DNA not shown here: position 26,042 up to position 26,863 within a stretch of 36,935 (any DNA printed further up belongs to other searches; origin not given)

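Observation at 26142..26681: Array of eight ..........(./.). half-sites, arranged as lox-like palindromes, inside and beside a CDS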

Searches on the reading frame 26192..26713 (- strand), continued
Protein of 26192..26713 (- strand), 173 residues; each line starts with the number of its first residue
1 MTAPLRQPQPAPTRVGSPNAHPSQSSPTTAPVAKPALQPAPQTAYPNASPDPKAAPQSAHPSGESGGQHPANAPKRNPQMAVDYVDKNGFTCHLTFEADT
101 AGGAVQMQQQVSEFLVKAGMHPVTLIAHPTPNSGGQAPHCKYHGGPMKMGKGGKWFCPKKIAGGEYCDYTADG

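Call 78: predict_structure(alignment_id=A2)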
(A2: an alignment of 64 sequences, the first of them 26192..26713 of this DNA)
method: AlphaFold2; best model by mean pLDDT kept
length: 173 residues; sequences in the alignment: 64
mean_pLDDT: 80.0   pTM: 0.43
mean pLDDT of the five models: 80.0, 79.6, 78.8, 77.6, 76.3
residues with pLDDT >= 90: 81; 70-90: 29; 50-70: 58; < 50: 5
segments of 3 or more residues with pLDDT < 50: none
pLDDT, mean of each block of 10 residues (from residue 1): 66 60 56 66 59 68 65 88 97 97 96 97 81 77 95 94 96 87
secondary structure, 60 per line:
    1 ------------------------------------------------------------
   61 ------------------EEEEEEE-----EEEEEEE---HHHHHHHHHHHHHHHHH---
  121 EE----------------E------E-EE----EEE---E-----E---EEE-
elements in order: E79-85 E91-97 H101-117 E154-156 E170-172
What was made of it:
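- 26307..26336 (.): Pair 2 (11-8-11). Lies in the linker between the central domain and the zinc ribbon of X, and encodes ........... The linker has low model confidence (pLDDT 77-81, call 78).
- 26510..26541 (.): Pair 3 (12-8-12). Lies in the disordered region before the central domain of X, and encodes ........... pLDDT is 59-68 in this region (call 78).
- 26192..26713 (-): Gene X, 173 aa. Residues 1-78 are disordered, 79-122 form a beta-beta-alpha-beta domain, and 140-172 form a basic C-x2-H…C…C zinc ribbon. It is the last gene before the late operon. Model: call 78.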

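Call 81: fold_search(model_id=the predicted structure, library=pdb)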
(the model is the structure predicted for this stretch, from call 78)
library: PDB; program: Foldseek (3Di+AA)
matches with E <= 10: 591; with E <= 0.001: 0
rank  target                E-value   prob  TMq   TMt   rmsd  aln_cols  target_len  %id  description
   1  9oac_Ca               1.7e-01  0.72  0.18  0.35   9.0        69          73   22  C5 reconstruction of the thermophilic bacteriophage P74-26 Portal Vertex (released 2026-01-28)
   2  1jml                  2.2e-01  0.93  0.20  0.43   7.0        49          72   18  Conversion of Monomeric Protein L to an Obligate Dimer by Computational Protein Design (released 2001-10-10)
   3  1k51                  3.0e-01  0.90  0.20  0.43   6.8        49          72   18  A G55A Mutation Induces 3D Domain Swapping in the B1 Domain of Protein L from Peptostreptococcus magnus (released 2001-12-05)
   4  1xf5_L                5.7e-01  0.92  0.22  0.48   4.7        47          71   19  Complex HCV core-Fab 19D9D6-Protein L mutant (H74C, Y64W)in space group P21212 (released 2005-05-31)
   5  6edt_J                6.1e-01  0.20  0.16  0.23  14.3        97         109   11  Mycobacterium tuberculosis RNAP open promoter complex with RbpA/CarD and AP3 promoter (released 2018-11-21)
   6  6bzo_J                7.3e-01  0.35  0.14  0.21   8.8        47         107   17  Mtb RNAP Holo/RbpA/Fidaxomicin/upstream fork DNA (released 2018-03-28)
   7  4exw_A                7.8e-01  0.77  0.19  0.24   2.6        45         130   13  The structure of DdrB from Deinococcus: a new fold for single-stranded DNA binding proteins. (released 2012-07-11)
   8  1qys                  8.3e-01  0.63  0.20  0.34   2.7        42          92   17  Crystal structure of Top7: A computationally designed protein with a novel fold (released 2003-11-25)
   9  1k50_A                8.3e-01  0.47  0.18  0.41   3.4        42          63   19  A V49A Mutation Induces 3D Domain Swapping in the B1 Domain of Protein L from Peptostreptococcus magnus (released 2001-12-05)
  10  7fao_A                8.8e-01  0.57  0.19  0.31   3.2        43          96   19  Top7 surface mutant K42A Q43A K46A K57S K58S, and I68R (released 2022-05-18)
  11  8r6p_J                8.8e-01  0.25  0.13  0.20  10.1        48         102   19  Mycobacterium smegnatis RNA polymerase RP2-like transcription initiation complex with SigmaA, RbpA, HelD N-terminal do (released 2024-10-02)
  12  4exw_C                9.4e-01  0.66  0.18  0.24   2.9        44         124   11  The structure of DdrB from Deinococcus: a new fold for single-stranded DNA binding proteins. (released 2012-07-11)
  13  8r2m_J                1.0e+00  0.21  0.13  0.20  10.9        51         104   20  Mycobacterium smegnatis RNA polymerase transcription initiation complex with SigmaA, RbpA, HelD N-terminal domain and  (released 2024-10-02)
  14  4noe_C                1.1e+00  0.95  0.21  0.27   1.8        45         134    9  Crystal structure of DdrB bound to 30b ssDNA (released 2015-05-20)
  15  8c3a_0                1.1e+00  0.28  0.18  0.18   4.7        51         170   14  Crystal structure of ailanthone bound to the Candida albicans 80S ribosome (released 2024-01-10)
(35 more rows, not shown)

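Call 85: list_cluster_members(proteins=[P0015, P0017, P0018, P0019, P0020, P0021, P0022, P0023, P0033, P0046])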
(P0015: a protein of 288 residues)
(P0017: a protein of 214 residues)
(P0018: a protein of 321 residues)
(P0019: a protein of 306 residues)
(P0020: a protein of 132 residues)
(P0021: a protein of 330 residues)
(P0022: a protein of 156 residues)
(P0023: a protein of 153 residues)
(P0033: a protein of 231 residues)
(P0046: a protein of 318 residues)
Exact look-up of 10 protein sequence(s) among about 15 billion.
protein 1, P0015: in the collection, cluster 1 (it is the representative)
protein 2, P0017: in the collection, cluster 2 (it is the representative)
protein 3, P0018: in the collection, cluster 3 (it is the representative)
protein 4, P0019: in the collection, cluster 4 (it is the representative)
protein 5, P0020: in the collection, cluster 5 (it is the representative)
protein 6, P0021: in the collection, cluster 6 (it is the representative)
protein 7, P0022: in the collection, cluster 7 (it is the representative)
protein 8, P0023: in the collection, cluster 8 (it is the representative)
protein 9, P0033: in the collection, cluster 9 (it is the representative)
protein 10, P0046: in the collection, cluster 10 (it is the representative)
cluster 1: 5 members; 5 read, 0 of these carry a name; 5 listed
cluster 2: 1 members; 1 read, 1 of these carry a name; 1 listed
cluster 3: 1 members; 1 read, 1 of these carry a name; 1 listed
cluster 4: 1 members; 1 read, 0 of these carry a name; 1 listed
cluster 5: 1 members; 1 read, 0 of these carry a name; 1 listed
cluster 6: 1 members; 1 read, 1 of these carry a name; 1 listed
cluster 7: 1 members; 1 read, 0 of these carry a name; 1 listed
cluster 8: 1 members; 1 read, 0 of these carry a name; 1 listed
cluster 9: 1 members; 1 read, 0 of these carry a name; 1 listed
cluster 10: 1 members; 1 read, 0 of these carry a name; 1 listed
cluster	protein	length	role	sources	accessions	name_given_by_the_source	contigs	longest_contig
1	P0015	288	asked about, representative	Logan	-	-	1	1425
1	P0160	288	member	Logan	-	-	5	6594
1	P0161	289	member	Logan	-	-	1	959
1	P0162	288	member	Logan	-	-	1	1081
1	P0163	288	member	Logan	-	-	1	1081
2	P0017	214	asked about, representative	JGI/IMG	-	hypothetical protein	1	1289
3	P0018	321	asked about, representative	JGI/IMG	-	hypothetical protein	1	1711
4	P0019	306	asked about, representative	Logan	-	-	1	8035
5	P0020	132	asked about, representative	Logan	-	-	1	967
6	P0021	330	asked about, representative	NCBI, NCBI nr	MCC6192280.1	MAG: hypothetical protein IT318_24880 [Anaerolineales bacterium] | hypothetical protein [Anaerolineales bacterium]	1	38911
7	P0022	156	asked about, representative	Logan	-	-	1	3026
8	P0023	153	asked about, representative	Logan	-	-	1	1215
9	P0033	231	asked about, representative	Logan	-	-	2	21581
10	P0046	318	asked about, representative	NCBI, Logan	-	-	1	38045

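Call 86: find_encoding_contigs(protein=P0021, flank=10000, max_places=1)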
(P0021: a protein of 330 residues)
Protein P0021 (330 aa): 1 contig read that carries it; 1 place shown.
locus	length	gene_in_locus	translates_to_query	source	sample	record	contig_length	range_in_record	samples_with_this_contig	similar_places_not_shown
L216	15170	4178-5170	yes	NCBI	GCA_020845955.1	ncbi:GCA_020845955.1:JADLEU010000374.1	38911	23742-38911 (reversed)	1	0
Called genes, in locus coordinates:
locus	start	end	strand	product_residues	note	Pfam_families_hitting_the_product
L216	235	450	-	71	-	PF12728:HTH_17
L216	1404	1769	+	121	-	PF10711:DUF2513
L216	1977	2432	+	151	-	PF13392:HNH_3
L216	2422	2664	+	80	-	-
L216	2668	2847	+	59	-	-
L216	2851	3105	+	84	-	-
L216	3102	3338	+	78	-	-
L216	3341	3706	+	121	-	-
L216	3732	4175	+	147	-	-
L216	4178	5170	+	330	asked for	-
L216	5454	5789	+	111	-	-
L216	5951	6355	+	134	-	-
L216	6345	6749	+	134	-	-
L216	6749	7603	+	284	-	PF01555:N6_N4_Mtase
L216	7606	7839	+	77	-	-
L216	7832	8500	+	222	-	-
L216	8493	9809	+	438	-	-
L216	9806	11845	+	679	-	PF04860:Phage_portal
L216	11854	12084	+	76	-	-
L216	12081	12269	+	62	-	-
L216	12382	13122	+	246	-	PF04586:Peptidase_S78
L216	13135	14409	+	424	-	PF05065:Phage_capsid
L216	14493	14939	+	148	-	-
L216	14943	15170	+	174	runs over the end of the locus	-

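Call 87: find_encoding_contigs(protein=P0046, flank=10000, max_places=1)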
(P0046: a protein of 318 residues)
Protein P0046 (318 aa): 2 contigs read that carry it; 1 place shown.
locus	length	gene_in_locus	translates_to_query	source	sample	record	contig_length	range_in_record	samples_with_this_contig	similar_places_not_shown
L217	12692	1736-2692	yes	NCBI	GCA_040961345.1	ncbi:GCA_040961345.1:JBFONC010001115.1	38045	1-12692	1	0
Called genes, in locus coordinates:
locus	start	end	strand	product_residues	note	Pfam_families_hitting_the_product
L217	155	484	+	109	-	-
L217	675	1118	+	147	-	-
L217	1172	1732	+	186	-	-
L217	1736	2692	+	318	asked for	-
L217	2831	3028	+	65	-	-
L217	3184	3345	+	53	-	-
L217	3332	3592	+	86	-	-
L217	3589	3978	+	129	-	PF06156:YabA (weak)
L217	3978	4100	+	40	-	-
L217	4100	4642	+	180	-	-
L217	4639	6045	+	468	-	-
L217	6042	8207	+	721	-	PF04860:Phage_portal, PF04233:Phage_Mu_F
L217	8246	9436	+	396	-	-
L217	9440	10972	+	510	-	-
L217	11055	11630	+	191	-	PF25692:Phage_depo_C (weak)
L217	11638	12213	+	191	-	-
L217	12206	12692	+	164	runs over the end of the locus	-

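Call 94: search_protein_families(library=ncbifam, proteins=[window:26192-26713:-, P0021], max_evalue=0.01)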
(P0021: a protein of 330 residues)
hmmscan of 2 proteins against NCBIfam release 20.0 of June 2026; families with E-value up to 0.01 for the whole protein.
window:26192-26713:- (173 aa): 0 families

P0021 (330 aa): 0 families

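Call 97: fold_search(model_id=the predicted structure, library=viral)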
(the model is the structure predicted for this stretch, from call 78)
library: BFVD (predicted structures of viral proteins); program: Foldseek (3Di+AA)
matches with E <= 10: 566; with E <= 0.001: 0
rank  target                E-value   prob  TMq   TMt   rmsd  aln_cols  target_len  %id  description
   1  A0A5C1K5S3            4.6e-02  1.00  0.24  0.59   1.8        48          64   23  Uncharacterized protein [Pseudomonas phage Zuri]
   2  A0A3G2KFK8            9.8e-02  0.96  0.20  0.44   5.8        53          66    9  Uncharacterized protein [Arthrobacter phage DrManhattan]
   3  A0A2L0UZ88            1.2e-01  0.99  0.22  0.05   6.8        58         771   21  Uncharacterized protein [Agrobacterium phage Atu_ph07]
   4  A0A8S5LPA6            1.2e-01  0.92  0.19  0.40   3.3        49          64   22  Uncharacterized protein [Siphoviridae sp. ctoiW10]
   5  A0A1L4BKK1            1.3e-01  0.82  0.18  0.33   5.4        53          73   28  (no name in the UniProt tables at hand)
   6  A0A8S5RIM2            1.3e-01  0.21  0.14  0.17  17.8       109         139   11  Metal binding domain of Ada [virus sp. ctML55]
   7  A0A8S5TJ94            1.5e-01  0.82  0.18  0.42   7.4        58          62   21  Uncharacterized protein [Myoviridae sp. ctYGJ17]
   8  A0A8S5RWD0            1.6e-01  0.99  0.22  0.65   2.7        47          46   13  Uncharacterized protein [Siphoviridae sp. ctHip2]
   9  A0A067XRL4            1.7e-01  0.92  0.18  0.49   3.6        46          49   15  (no name in the UniProt tables at hand)
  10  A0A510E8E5            1.7e-01  0.82  0.19  0.38   9.0        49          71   12  (no name in the UniProt tables at hand)
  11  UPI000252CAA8         1.7e-01  0.63  0.18  0.33  15.1        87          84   15  (no name look-up for this kind of identifier)
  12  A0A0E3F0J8            1.7e-01  0.51  0.20  0.28  18.1       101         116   13  Uncharacterized protein [Synechococcus phage ACG-2014d]
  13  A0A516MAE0            1.7e-01  0.44  0.18  0.26  20.1       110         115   23  (no name in the UniProt tables at hand)
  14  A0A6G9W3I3            1.8e-01  0.63  0.19  0.34  13.8        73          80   14  (no name in the UniProt tables at hand)
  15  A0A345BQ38            2.1e-01  0.57  0.19  0.18  15.9       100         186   15  (no name in the UniProt tables at hand)
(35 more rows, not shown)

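Call 109: find_related_loci(query=A4, collection=viral_contigs, flank=5000)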
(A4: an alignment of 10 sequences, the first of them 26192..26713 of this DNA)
Query A4 (173 aa) in viral_contigs; peptide patterns used: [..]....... (x = any residue, [..] = any of these).
7 stretches matched a pattern; 1 encode a relative of the query (tblastn E <= 1e-3); 1 distinct loci.
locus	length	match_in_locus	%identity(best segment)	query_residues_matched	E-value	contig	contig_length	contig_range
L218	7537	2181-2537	38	57-171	9e-20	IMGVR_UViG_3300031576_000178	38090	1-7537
